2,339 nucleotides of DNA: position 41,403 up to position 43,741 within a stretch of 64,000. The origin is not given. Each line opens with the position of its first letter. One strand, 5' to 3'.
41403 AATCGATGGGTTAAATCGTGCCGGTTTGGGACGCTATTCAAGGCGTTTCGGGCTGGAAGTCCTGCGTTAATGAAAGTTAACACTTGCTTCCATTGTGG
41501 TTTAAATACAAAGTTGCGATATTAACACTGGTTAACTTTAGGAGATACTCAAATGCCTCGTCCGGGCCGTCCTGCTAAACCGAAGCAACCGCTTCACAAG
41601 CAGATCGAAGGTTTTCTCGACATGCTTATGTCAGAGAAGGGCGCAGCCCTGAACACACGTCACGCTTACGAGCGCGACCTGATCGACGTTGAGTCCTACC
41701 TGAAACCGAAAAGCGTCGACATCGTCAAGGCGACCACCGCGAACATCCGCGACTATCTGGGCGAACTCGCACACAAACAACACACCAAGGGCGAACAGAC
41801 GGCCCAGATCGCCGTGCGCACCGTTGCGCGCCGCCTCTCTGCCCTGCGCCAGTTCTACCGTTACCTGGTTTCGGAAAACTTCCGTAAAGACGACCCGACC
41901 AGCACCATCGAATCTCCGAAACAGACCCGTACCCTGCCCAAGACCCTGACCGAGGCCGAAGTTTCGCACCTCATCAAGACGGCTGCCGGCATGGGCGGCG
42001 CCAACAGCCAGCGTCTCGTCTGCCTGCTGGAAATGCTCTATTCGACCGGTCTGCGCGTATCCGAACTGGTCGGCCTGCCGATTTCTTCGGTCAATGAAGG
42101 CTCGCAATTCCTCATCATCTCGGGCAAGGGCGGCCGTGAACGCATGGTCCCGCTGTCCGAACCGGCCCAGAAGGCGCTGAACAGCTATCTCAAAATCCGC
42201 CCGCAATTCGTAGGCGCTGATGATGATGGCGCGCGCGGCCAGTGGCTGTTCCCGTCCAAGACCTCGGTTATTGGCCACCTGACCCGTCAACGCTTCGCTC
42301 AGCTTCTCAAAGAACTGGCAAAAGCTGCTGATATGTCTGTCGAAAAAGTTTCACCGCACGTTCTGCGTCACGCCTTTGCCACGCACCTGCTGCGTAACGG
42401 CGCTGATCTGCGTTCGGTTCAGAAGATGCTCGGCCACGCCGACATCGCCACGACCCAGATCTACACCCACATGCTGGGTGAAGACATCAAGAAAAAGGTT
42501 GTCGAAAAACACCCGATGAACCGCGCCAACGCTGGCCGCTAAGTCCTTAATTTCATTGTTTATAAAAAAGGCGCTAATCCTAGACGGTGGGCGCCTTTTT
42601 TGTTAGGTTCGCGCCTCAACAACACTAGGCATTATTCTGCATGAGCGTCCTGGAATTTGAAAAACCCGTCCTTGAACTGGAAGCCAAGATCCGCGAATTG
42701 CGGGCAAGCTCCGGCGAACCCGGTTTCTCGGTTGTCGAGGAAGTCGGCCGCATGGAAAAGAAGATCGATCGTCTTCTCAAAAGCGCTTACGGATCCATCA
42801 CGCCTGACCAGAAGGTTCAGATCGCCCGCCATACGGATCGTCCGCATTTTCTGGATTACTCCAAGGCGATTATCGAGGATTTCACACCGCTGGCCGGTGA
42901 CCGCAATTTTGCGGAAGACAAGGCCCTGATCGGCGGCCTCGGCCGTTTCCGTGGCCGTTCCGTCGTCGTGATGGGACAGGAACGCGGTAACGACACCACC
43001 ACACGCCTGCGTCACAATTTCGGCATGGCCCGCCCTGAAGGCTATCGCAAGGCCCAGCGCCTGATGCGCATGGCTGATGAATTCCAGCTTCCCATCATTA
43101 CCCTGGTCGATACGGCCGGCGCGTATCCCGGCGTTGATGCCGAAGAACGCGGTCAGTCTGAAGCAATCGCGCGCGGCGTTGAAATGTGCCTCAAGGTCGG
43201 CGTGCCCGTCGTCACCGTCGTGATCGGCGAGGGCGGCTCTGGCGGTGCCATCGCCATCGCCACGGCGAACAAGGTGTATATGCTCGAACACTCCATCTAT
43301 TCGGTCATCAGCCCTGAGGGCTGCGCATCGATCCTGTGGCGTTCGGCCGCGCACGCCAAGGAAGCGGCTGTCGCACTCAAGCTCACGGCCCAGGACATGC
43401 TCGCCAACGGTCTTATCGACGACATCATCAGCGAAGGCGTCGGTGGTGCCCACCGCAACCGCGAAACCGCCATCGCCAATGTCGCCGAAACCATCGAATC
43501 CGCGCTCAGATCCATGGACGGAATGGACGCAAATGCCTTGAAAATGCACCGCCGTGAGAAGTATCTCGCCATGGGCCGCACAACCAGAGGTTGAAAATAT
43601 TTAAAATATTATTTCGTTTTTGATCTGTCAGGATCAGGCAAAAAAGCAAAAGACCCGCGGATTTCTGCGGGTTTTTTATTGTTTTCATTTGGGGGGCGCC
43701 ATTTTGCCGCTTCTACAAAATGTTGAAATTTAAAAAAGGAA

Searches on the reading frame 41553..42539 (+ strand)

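Call 69: search_protein_families(library=pfam, proteins=[window:41553-42539:+], max_evalue=0.00001)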
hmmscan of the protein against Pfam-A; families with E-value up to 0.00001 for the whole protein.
window:41553-42539:+ (329 aa): 2 families
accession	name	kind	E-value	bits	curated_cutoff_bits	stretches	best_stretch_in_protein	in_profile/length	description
PF00589.27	Phage_integrase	-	5.3e-43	147.2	27.1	1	131-307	2-168/172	Phage integrase family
PF02899.23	Phage_int_SAM_1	-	3.8e-20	72.4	22.3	1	18-109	1-83/83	Phage integrase, N-terminal SAM-like domain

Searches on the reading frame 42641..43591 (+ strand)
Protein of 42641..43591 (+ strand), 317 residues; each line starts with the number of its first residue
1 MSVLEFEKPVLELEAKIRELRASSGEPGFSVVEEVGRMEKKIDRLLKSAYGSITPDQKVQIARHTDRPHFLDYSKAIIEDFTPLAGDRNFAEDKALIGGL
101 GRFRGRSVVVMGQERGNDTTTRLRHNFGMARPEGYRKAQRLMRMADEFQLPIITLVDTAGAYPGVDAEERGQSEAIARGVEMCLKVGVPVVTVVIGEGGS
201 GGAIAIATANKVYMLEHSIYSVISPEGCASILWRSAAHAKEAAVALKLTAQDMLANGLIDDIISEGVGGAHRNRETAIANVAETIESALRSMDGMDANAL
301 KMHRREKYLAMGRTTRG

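Call 69: search_protein_families(library=pfam, proteins=[window:42641-43591:+], max_evalue=0.00001)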
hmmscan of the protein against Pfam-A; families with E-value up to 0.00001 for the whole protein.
window:42641-43591:+ (317 aa): 2 families
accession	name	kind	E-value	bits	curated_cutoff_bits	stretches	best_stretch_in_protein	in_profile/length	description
PF03255.19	ACCA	-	4.3e-134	447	23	1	4-312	2-310/310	Acetyl co-enzyme A carboxylase carboxyltransferase-like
PF01039.27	Carboxyl_trans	-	8.4e-20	71.3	22.3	1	95-244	283-428/493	Carboxyl transferase domain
